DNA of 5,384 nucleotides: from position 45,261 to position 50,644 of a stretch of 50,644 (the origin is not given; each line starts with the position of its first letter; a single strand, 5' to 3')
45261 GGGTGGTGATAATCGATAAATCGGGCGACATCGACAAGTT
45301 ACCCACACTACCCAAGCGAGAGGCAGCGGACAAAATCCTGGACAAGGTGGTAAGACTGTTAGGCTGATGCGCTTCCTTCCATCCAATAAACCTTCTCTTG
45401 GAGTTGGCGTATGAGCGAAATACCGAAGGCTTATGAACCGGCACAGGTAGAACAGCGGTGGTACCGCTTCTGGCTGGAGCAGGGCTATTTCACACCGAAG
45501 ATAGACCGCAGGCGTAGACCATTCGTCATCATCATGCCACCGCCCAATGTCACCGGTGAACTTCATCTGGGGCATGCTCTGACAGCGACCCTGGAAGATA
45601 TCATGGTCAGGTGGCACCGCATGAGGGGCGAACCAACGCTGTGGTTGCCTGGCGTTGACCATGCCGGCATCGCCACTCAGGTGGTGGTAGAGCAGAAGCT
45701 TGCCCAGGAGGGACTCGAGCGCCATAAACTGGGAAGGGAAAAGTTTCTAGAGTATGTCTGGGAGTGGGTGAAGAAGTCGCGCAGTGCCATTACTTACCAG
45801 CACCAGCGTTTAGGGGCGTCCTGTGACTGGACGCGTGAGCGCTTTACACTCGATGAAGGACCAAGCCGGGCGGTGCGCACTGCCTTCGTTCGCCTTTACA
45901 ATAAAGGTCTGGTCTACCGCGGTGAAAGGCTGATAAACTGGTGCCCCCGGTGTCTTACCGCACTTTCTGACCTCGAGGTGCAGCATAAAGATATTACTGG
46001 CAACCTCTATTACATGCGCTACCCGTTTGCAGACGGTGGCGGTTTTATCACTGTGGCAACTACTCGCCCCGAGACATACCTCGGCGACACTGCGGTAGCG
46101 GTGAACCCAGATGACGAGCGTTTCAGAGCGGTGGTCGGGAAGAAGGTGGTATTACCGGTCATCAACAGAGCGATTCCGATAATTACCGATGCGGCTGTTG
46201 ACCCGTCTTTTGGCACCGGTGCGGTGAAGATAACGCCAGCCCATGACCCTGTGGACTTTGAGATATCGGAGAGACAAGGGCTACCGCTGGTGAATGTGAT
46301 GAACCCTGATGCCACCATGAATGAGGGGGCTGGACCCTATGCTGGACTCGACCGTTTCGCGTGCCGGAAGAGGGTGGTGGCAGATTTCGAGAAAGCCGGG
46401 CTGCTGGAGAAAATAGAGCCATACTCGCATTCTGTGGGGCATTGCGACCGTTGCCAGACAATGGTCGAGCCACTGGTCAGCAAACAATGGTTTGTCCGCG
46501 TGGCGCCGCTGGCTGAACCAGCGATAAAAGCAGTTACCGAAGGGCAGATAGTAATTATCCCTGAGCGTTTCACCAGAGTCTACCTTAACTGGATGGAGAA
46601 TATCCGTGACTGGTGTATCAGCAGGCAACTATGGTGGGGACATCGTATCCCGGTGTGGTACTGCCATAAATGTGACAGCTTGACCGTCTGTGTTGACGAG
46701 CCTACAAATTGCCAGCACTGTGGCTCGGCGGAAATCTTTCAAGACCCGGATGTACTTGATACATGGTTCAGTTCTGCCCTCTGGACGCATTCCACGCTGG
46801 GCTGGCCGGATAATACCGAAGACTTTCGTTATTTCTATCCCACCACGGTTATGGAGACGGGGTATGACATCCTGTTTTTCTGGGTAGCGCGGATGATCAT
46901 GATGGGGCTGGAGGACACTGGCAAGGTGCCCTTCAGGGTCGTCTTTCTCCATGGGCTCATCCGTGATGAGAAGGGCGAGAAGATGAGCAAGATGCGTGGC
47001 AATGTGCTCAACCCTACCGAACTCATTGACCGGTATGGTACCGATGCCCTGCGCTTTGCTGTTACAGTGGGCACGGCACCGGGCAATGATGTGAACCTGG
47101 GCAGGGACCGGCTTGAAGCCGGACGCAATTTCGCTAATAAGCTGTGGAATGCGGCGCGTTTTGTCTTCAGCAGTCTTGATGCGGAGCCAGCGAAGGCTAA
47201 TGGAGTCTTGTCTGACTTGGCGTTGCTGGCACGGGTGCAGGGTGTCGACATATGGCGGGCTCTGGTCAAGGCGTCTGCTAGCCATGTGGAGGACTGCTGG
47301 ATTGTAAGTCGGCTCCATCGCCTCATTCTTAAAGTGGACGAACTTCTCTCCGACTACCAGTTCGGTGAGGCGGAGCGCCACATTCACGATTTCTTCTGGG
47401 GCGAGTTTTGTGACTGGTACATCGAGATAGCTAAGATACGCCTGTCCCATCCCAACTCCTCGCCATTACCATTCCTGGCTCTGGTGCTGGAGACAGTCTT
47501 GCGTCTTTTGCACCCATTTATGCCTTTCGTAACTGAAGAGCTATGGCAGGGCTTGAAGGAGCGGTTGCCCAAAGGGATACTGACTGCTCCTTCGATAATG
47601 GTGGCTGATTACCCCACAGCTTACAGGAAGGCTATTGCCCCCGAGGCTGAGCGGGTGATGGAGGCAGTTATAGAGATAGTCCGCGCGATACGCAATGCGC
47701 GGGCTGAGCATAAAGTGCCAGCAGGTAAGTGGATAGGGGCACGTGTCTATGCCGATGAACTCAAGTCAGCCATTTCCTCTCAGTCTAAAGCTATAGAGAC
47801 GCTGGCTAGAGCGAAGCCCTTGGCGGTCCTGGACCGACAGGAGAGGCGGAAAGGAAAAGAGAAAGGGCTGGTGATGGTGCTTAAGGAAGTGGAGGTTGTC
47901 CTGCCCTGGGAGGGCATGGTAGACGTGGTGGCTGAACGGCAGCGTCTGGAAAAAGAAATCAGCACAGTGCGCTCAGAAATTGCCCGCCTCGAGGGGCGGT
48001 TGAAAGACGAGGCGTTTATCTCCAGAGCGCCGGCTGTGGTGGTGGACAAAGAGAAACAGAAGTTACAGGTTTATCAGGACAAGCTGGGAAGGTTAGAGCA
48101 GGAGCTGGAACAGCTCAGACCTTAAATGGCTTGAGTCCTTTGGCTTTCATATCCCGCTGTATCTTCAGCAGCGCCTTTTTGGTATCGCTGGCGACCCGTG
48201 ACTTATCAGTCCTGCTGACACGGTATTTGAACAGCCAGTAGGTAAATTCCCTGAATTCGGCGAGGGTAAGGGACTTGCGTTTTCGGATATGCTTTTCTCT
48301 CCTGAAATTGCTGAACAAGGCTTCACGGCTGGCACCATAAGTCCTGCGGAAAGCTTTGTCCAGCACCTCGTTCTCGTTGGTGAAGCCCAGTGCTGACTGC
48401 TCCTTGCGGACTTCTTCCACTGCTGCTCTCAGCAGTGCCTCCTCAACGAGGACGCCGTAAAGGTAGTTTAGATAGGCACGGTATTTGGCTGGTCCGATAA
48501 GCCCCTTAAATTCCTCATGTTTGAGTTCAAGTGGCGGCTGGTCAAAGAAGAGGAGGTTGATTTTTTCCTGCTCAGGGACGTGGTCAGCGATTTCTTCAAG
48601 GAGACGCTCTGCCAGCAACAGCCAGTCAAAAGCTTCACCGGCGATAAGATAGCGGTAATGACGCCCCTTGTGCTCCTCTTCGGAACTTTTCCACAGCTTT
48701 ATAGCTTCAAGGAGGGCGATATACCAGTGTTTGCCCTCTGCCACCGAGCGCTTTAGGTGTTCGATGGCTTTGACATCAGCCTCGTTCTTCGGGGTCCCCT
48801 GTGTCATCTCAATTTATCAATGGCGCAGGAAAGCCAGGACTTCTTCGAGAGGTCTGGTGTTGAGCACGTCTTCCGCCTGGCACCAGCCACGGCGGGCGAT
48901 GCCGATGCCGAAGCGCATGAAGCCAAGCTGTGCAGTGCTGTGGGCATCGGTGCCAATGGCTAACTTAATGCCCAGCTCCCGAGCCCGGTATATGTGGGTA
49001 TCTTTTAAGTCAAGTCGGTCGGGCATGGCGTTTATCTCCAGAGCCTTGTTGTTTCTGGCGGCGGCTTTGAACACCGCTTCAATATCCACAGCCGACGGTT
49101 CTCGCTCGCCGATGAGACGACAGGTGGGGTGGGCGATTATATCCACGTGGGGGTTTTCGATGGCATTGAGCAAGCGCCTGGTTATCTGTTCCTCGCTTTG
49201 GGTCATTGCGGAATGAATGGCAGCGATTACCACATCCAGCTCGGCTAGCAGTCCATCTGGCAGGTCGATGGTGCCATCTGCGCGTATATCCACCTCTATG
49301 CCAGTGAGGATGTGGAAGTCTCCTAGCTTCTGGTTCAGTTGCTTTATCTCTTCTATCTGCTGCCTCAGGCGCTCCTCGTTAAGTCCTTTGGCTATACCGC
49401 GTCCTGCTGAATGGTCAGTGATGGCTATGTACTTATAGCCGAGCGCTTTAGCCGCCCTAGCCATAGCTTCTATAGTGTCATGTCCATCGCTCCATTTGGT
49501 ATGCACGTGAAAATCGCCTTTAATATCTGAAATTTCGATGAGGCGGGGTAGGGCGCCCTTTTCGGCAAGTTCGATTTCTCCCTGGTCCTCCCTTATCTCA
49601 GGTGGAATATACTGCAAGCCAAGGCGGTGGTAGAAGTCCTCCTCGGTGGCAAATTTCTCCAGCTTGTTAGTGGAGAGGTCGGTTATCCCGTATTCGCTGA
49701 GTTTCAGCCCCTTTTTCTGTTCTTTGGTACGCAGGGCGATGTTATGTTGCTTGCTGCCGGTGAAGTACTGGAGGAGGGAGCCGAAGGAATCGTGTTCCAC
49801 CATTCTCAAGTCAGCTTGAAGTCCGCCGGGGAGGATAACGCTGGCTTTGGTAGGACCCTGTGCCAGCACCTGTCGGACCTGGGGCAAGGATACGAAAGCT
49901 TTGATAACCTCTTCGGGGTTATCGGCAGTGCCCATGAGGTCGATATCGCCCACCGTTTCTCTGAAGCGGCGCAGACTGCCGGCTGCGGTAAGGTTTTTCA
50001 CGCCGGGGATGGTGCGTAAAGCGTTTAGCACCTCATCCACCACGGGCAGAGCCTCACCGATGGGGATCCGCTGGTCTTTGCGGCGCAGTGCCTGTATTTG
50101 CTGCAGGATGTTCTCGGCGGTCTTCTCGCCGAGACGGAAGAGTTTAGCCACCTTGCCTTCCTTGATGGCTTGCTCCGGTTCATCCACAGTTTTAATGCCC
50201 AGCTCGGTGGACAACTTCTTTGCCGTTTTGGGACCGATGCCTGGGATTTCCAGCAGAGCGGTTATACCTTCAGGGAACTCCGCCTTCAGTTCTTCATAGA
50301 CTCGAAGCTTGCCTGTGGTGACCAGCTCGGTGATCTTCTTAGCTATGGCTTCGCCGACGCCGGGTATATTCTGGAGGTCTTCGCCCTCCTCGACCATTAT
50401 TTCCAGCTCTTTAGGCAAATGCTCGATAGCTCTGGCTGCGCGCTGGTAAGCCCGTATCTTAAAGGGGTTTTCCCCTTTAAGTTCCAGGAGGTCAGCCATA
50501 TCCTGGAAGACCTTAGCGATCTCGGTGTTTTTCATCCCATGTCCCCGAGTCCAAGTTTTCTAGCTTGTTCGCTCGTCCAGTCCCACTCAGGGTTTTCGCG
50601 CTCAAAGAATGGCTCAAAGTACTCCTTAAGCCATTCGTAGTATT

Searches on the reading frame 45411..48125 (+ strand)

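Call 28: search_protein_families(library=ncbifam, proteins=[window:45411-48125:+], max_evalue=1e-25)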
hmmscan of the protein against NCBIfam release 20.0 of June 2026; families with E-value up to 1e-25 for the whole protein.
window:45411-48125:+ (904 aa): 12 families
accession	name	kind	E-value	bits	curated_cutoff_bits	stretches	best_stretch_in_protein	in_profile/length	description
NF004349.1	PRK05729.1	equivalog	0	1189.5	704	1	6-898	2-859/860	valine--tRNA ligase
NF011492.0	PRK14900.1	equivalog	0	1090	1783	1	2-901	7-892/1044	valine--tRNA ligase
TIGR00422.1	valS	equivalog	0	1070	612.1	1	5-885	2-862/863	valine--tRNA ligase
NF009687.0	PRK13208.1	equivalog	6.6e-186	619.9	738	1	2-813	4-795/801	valine--tRNA ligase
TIGR00392.1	ileS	equivalog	1.8e-111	373.8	621.4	3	428-768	516-837/861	isoleucine--tRNA ligase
NF000540.1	alt_ValS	exception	1.5e-98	330.8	900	1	12-772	8-792/827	valine--tRNA ligase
NF008957.0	PRK12300.1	subfamily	3.1e-64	217.4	677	1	10-238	6-243/946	leucine--tRNA ligase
TIGR00395.1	leuS_arch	equivalog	3.8e-59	200.6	648.5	1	12-240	2-239/938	leucine--tRNA ligase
NF000258.1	MupB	exception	4.5e-58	196.9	1900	0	432-767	497-806/1033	mupirocin-resistant isoleucine--tRNA ligase MupB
NF000257.1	MupA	exception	6.3e-55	186.4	1900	0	434-766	495-803/1024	mupirocin-resistant isoleucine--tRNA ligase MupA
NF040702.1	ileS_w_GNAT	exception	4.6e-52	176.9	1999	0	11-204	20-221/1100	isoleucine--tRNA ligase, N-acetyltransferase domain-containing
TIGR00396.1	leuS_bact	equivalog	3.6e-43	147.8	548.4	0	8-191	1-168/843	leucine--tRNA ligase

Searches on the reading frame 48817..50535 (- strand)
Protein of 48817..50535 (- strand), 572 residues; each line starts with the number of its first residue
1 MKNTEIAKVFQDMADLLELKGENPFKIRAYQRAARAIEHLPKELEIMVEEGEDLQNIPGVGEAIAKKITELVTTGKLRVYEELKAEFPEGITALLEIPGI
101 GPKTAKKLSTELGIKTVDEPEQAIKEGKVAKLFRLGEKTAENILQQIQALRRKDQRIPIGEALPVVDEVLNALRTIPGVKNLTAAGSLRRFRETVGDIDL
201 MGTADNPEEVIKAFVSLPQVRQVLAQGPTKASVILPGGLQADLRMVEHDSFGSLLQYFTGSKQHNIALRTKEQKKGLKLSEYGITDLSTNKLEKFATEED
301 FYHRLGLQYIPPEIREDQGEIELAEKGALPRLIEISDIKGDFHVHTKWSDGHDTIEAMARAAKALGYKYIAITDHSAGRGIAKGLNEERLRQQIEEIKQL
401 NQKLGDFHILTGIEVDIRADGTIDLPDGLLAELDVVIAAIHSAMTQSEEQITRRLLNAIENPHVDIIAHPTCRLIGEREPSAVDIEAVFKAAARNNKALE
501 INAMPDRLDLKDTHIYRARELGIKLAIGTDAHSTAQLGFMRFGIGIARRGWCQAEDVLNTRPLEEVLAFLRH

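Call 28: search_protein_families(library=ncbifam, proteins=[window:48817-50535:-], max_evalue=1e-25)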
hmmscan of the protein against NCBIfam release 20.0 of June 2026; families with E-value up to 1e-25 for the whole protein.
window:48817-50535:- (572 aa): 3 families
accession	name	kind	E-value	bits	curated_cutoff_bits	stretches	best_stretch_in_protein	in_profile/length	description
NF006375.0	PRK08609.1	equivalog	6.5e-181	602.8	426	1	2-571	3-568/571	DNA polymerase/3'-5' exonuclease PolX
NF005928.0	PRK07945.1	equivalog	5.8e-84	282.3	250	1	337-570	97-334/337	PHP domain-containing protein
NF006702.0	PRK09248.1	domain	1.1e-29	103.6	264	1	339-571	4-233/246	PHP domain-containing protein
